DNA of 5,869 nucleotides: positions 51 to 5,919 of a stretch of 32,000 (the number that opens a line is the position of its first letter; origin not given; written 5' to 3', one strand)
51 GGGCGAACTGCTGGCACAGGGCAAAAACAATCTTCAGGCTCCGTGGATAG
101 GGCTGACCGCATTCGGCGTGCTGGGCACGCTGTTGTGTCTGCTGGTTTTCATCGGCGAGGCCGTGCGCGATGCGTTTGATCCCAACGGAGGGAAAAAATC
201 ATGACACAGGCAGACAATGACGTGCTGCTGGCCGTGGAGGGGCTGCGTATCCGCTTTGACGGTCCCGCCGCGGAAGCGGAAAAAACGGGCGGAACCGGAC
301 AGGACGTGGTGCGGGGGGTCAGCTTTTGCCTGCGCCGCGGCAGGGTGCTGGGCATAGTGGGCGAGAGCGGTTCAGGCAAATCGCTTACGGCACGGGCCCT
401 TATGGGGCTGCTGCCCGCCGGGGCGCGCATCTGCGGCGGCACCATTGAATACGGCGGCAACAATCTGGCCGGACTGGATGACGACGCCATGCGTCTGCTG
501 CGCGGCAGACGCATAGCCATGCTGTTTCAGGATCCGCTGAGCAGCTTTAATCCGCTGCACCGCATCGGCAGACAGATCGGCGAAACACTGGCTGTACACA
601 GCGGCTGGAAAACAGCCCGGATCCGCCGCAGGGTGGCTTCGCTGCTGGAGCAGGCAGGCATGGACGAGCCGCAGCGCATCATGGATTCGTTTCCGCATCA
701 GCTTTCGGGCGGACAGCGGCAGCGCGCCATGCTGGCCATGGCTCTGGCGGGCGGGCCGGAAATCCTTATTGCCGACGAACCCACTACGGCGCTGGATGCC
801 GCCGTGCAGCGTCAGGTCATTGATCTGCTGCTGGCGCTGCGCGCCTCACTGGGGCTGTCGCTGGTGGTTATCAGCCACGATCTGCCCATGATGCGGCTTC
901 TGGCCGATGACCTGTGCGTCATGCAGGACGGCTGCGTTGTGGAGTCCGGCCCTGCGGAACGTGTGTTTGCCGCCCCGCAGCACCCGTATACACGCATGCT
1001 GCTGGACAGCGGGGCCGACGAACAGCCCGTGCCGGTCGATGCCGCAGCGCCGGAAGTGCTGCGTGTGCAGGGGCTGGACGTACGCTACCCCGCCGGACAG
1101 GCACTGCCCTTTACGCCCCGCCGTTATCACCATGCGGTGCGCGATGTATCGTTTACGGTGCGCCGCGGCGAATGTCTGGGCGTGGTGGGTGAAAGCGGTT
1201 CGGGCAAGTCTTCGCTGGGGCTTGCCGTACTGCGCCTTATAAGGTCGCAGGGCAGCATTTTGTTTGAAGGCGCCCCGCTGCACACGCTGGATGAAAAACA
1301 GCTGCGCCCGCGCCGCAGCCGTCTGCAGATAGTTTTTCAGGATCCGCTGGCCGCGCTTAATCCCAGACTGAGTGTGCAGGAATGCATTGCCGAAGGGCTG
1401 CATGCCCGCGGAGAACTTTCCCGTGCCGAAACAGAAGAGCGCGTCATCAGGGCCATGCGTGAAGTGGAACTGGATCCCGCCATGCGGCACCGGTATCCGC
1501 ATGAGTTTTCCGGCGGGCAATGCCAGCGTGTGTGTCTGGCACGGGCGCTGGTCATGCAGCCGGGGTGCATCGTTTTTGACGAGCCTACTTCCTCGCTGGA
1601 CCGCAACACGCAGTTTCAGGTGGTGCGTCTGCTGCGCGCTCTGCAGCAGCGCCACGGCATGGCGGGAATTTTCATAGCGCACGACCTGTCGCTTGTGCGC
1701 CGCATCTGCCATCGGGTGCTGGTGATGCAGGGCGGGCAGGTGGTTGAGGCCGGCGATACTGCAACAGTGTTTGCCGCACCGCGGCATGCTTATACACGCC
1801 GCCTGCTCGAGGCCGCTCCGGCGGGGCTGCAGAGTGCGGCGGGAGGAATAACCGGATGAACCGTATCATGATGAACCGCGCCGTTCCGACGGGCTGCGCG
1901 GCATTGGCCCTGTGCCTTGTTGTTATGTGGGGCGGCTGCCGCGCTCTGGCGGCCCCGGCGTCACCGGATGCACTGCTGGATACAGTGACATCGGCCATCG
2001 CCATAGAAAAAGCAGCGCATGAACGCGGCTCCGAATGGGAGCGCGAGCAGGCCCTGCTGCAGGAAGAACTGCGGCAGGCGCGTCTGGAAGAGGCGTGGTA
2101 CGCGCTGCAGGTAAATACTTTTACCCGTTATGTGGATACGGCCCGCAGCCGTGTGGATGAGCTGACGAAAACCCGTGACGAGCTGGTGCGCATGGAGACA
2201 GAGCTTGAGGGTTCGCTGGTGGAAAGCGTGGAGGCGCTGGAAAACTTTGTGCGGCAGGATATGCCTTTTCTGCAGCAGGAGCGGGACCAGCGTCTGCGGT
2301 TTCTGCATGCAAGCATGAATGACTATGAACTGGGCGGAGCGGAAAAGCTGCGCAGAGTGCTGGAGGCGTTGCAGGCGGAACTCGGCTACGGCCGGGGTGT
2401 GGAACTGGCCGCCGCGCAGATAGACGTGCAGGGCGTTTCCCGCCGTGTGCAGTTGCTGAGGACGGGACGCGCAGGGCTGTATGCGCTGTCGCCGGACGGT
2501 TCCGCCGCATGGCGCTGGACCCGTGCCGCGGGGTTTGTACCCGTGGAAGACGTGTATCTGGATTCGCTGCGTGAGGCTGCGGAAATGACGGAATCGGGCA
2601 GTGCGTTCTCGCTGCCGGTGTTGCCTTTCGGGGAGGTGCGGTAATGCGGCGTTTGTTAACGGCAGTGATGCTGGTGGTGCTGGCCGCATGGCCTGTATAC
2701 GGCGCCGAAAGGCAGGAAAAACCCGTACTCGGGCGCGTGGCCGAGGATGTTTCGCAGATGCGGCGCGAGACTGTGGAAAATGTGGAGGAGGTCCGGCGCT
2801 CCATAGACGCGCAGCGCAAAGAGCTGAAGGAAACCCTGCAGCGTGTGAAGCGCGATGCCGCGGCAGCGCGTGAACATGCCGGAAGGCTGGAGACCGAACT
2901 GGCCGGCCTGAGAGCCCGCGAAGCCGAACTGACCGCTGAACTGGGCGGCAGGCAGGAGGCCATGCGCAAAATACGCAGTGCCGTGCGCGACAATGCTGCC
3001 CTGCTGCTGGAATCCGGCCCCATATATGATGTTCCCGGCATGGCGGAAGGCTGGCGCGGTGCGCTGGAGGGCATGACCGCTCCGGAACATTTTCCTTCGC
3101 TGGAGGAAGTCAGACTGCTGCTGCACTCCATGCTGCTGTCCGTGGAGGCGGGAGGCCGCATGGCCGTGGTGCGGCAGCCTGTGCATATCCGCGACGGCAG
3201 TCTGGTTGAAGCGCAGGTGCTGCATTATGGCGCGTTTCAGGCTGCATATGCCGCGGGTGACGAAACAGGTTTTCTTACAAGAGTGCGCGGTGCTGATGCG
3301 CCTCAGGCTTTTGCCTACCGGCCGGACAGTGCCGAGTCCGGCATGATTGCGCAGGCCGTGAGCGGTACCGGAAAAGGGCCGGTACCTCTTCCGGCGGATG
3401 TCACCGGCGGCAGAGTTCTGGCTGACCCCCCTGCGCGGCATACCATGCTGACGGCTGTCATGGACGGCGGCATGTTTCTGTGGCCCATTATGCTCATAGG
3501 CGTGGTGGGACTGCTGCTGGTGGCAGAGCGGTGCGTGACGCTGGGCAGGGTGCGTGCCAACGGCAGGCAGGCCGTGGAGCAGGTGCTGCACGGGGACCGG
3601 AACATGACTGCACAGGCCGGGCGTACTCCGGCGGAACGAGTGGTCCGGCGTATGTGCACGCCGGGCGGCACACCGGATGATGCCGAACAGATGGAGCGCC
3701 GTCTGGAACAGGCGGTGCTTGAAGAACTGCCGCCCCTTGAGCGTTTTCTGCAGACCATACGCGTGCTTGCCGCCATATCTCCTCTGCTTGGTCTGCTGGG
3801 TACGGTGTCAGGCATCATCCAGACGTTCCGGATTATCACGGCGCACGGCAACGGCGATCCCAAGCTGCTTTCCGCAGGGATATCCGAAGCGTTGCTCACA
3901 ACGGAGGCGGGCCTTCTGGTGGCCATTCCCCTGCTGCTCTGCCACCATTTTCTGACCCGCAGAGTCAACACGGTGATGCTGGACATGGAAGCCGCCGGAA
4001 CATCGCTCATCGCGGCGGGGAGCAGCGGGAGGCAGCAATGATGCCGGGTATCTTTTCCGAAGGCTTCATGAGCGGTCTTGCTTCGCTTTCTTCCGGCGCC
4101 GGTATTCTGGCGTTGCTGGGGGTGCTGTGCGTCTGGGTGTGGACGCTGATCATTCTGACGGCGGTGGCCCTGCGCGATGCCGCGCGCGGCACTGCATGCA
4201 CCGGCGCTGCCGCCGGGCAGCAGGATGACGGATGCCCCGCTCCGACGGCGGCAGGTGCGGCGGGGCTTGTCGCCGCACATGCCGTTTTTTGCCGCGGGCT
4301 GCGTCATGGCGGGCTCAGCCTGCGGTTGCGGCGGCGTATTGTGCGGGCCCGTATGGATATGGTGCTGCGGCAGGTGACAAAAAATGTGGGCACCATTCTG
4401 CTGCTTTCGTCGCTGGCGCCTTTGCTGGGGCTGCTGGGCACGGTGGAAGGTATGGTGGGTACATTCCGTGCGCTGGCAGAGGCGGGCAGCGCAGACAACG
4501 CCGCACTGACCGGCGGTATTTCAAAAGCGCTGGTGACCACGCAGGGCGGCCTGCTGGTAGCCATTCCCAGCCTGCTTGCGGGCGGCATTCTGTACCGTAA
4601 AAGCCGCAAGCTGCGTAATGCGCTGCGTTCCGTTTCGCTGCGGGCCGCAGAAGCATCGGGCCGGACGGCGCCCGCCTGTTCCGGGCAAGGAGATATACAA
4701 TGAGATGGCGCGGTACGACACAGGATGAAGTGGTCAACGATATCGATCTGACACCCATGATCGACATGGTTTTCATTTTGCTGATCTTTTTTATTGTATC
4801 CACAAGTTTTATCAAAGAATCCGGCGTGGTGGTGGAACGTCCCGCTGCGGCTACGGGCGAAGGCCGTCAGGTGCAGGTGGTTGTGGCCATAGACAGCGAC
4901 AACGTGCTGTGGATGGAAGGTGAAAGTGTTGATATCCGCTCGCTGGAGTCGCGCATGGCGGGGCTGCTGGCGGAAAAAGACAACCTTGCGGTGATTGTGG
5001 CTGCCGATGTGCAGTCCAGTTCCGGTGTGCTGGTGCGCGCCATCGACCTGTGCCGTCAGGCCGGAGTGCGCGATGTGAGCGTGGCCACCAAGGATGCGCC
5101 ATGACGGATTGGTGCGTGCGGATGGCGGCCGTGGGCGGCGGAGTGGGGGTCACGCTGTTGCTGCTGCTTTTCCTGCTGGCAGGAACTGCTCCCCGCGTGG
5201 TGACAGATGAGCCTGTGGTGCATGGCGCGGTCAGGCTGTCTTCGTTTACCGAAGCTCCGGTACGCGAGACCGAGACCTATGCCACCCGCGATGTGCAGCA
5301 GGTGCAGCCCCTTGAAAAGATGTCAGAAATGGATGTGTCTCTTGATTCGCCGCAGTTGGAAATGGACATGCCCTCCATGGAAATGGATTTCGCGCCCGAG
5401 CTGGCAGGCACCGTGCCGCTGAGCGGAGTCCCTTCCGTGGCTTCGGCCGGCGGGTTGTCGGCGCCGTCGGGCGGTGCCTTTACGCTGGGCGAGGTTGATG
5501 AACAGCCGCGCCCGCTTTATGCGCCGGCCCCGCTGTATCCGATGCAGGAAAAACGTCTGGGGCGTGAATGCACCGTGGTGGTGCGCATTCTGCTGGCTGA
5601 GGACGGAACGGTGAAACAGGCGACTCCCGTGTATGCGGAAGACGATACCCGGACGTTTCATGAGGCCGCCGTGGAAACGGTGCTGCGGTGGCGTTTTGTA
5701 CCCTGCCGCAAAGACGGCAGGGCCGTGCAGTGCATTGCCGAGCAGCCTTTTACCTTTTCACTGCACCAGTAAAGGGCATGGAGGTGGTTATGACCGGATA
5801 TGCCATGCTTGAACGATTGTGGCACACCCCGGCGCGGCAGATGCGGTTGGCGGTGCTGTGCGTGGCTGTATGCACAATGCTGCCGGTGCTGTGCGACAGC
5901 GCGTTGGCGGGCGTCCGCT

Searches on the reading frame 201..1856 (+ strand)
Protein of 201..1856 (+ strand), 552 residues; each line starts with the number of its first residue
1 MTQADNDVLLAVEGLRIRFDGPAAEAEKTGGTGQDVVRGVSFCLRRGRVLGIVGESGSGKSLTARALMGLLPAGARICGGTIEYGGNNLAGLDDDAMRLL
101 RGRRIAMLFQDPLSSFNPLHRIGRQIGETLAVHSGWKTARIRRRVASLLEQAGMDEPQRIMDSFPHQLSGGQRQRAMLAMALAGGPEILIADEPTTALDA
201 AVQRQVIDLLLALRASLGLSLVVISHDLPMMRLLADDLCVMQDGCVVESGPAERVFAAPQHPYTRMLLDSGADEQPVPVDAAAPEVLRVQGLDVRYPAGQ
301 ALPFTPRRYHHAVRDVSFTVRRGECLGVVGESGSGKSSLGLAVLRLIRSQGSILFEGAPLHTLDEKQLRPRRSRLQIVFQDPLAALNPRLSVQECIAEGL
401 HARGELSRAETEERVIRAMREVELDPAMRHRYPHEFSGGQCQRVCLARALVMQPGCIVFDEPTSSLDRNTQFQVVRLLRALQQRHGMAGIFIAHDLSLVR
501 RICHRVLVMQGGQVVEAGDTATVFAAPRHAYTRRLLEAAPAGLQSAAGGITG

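Call 15: search_protein_families(library=pfam, proteins=[window:201-1856:+], max_evalue=0.00001)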
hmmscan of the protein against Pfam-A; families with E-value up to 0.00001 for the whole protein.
window:201-1856:+ (552 aa): 7 families
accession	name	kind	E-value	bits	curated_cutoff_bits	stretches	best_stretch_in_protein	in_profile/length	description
PF00005.33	ABC_tran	-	6.4e-59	198.9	25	2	314-464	2-137/137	ABC transporter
PF08352.17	oligo_HPY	-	4.7e-13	49.8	27.1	0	247-271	1-25/65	Oligopeptide/dipeptide transporter, C-terminal region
PF02463.25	SMC_N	-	5.1e-09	36.3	40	0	327-494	28-197/220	RecF/RecN/SMC N terminal domain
PF13304.12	AAA_21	-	9.2e-09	36.2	27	0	166-227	236-299/304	AAA domain, putative AbiEii toxin, Type IV TA system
PF13401.12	AAA_22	-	1.1e-07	32.7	27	0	47-155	5-64/130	AAA domain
PF13191.12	AAA_16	-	4e-07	31.1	32.6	0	320-429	19-129/167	AAA ATPase domain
PF20703.3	nSTAND1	-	2.6e-06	27.8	27.1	0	312-342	22-52/379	Novel STAND NTPase 1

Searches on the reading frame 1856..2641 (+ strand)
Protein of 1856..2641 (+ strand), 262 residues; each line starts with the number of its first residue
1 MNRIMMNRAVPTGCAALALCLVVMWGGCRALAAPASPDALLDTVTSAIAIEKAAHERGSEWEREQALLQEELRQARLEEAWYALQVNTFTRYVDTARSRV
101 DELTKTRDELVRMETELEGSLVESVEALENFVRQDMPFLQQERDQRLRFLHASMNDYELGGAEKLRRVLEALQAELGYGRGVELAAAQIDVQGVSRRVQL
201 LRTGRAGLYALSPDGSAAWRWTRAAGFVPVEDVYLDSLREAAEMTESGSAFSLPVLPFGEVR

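Call 15: search_protein_families(library=pfam, proteins=[window:1856-2641:+], max_evalue=0.00001)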
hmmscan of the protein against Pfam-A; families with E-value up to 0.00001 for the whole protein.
window:1856-2641:+ (262 aa): 1 family
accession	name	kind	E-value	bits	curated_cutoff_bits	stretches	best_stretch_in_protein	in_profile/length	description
PF11932.13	DUF3450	-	2e-65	220.9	32.6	1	17-258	2-240/241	Protein of unknown function (DUF3450)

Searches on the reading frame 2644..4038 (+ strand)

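Call 15: search_protein_families(library=pfam, proteins=[window:2644-4038:+], max_evalue=0.00001)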
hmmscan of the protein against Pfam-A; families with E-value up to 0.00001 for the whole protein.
window:2644-4038:+ (465 aa): 1 family
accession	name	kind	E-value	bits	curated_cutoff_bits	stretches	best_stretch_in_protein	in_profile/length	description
PF01618.21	MotA_ExbB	-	1.1e-28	100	22.9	1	344-449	21-126/127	MotA/TolQ/ExbB proton channel family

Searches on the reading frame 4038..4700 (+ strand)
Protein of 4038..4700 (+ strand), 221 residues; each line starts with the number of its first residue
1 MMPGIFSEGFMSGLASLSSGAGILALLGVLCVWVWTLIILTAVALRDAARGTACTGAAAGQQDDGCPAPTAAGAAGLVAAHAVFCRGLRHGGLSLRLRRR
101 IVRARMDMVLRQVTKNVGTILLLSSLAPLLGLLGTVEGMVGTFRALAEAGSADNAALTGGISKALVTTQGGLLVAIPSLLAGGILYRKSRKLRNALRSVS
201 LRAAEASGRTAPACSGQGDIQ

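Call 15: search_protein_families(library=pfam, proteins=[window:4038-4700:+], max_evalue=0.00001)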
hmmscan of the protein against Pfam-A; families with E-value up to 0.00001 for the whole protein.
window:4038-4700:+ (221 aa): 1 family
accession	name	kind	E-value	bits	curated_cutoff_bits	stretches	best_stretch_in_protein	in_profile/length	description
PF01618.21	MotA_ExbB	-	4.9e-24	84.9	22.9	1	82-195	8-124/127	MotA/TolQ/ExbB proton channel family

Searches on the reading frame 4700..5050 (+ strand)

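Call 91: search_protein_families(library=pfam, proteins=[window:4700-5050:+], max_evalue=0.001)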
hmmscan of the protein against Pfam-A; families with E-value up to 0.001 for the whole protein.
window:4700-5050:+ (117 aa): 1 family
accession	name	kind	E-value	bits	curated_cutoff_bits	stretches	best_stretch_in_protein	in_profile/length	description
PF02472.21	ExbD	-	1.7e-19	70.6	25.4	1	13-116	6-111/128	Biopolymer transport protein ExbD/TolR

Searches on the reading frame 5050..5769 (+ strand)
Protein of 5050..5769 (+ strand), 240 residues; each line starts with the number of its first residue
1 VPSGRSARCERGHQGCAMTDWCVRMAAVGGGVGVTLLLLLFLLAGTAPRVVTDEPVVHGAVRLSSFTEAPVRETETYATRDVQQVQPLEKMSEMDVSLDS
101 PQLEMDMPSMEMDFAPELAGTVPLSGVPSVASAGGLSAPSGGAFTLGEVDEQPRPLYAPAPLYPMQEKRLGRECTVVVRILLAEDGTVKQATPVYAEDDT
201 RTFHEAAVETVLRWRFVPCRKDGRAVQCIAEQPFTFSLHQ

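Call 15: search_protein_families(library=pfam, proteins=[window:5050-5769:+], max_evalue=0.00001)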
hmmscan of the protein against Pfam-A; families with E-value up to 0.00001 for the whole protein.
window:5050-5769:+ (240 aa): 1 family
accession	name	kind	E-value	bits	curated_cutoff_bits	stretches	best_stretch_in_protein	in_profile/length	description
PF03544.19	TonB_C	-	9e-19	68.2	24.6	1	159-238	1-79/79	Gram-negative bacterial TonB protein C-terminal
